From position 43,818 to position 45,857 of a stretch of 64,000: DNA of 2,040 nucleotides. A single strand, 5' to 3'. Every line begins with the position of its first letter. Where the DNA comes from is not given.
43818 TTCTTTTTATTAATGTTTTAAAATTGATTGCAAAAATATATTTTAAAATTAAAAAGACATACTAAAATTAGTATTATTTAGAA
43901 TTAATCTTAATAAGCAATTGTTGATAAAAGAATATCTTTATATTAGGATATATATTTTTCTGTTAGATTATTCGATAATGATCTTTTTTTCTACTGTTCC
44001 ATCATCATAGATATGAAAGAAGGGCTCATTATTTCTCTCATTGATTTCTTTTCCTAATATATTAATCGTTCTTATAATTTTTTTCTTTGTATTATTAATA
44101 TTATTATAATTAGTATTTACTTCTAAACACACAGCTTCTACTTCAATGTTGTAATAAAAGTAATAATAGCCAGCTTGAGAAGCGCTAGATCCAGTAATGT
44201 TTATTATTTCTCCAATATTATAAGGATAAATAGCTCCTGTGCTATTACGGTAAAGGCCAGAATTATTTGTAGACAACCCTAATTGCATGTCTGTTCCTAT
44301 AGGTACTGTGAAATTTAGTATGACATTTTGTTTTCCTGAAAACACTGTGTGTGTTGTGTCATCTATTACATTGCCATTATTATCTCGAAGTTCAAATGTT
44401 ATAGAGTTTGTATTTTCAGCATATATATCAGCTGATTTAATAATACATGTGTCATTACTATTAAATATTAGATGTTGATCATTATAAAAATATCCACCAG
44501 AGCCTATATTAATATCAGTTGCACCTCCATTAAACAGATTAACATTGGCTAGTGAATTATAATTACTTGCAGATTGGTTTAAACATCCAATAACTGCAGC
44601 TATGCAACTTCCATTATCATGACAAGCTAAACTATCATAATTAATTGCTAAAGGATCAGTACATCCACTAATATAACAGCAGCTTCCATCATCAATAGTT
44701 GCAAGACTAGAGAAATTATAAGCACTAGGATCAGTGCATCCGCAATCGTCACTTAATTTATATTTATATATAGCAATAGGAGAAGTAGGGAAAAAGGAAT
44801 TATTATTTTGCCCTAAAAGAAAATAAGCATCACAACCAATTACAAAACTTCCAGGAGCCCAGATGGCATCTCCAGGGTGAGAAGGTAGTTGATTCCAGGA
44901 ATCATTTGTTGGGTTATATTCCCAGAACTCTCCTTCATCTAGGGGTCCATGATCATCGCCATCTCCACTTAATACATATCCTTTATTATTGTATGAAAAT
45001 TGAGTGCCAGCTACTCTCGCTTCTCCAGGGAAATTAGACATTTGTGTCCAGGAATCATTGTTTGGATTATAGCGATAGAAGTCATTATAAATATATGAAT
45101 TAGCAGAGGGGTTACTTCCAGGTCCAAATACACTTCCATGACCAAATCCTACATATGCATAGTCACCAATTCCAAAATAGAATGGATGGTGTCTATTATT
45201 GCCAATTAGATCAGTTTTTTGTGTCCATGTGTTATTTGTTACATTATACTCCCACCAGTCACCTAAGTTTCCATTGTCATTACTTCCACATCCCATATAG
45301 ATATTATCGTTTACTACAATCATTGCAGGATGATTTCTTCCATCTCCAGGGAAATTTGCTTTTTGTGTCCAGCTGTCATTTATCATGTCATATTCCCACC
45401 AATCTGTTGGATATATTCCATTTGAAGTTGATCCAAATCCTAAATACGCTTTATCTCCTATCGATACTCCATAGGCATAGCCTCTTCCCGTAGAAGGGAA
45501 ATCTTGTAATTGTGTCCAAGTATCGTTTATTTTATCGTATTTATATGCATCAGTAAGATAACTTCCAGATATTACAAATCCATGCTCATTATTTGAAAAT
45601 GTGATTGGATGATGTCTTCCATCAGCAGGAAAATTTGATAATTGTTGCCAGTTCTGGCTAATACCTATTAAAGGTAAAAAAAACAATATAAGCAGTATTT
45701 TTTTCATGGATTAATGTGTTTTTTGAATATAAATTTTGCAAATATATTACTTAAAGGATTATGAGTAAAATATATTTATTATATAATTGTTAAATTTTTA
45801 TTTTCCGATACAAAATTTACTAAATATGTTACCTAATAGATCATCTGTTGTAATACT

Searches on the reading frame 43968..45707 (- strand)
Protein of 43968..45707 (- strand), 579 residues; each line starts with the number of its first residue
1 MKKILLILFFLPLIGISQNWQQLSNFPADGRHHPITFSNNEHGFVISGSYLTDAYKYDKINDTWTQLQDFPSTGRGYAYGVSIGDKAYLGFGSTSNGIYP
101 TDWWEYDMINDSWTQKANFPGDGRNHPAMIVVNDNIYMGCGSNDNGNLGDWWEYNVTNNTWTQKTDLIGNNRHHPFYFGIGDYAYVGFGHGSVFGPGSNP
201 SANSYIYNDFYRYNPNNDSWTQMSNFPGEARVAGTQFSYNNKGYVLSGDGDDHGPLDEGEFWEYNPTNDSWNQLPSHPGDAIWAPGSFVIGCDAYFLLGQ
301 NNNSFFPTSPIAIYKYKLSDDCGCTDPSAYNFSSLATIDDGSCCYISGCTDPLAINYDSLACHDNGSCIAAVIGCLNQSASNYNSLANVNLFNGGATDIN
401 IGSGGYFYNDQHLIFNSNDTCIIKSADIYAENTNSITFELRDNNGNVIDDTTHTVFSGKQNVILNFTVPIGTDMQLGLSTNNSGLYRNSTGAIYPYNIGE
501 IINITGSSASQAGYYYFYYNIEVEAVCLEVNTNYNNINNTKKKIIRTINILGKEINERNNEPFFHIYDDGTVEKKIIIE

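Call 5: search_protein_families(library=ncbifam, proteins=[window:43968-45707:-], max_evalue=1)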
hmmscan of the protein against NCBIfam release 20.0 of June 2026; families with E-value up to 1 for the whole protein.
window:43968-45707:- (579 aa): 3 families
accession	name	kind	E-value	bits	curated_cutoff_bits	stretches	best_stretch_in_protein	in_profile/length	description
TIGR03548.1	mutarot_permut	subfamily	2.3e-21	76.2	243.2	3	79-169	118-206/323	cyclically-permuted mutarotase family protein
NF010730.0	PRK14131.1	subfamily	2.4e-20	72.6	416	4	80-163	42-128/384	N-acetylneuraminate epimerase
TIGR03547.1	muta_rot_YjhT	subfamily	7.9e-19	68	256.35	4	80-145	13-75/346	YjhT family mutarotase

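Call 6: search_protein_families(library=pfam, proteins=[window:43968-45707:-], max_evalue=1)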
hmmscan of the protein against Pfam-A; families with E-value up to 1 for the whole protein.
window:43968-45707:- (579 aa): 8 families
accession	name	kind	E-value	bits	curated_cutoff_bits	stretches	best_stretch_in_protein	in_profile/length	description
PF24996.1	NANM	-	2e-21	76.7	45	4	79-163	12-98/350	N-acetylneuraminate epimerase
PF24681.1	Kelch_KLHDC2_KLHL20_DRC7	-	5.4e-19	68.8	50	3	47-164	74-194/221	KLHDC2/KLHL20/DRC7 Kelch-repeats domain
PF13418.12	Kelch_4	-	2.1e-13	50.4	21.6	3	128-163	6-43/49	Galactose oxidase, central domain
PF13964.12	Kelch_6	-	5.7e-13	48.8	25.3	4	126-168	4-47/50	Kelch motif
PF13415.12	Kelch_3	-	1.5e-11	44.6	22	3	207-231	17-40/48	Galactose oxidase, central domain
PF24981.1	Beta-prop_ATRN-LZTR1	-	5.2e-10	39.5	50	2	90-168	4-86/289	Attractin/LZTR1 beta-propeller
PF01344.31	Kelch_1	-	4e-08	33.1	20.1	2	206-226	25-45/46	Kelch motif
PF07646.21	Kelch_2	-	9.5e-05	22.6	21.3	1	124-166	2-46/48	Kelch motif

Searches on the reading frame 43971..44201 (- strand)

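Call 7: search_protein_families(library=ncbifam, proteins=[window:43971-44201:-], max_evalue=10)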
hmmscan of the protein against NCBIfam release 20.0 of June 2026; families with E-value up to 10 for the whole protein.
seq(77 aa): 1 family
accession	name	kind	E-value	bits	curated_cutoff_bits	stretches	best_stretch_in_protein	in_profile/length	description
NF011421.0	PRK14848.1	equivalog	0.02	13.9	624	1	15-58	228-269/340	SPI-2 type III secretion system effector deubiquitinase SseL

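Call 8: search_protein_families(library=pfam, proteins=[window:43971-44201:-], max_evalue=10)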
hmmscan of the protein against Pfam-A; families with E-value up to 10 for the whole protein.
seq(77 aa): 0 families
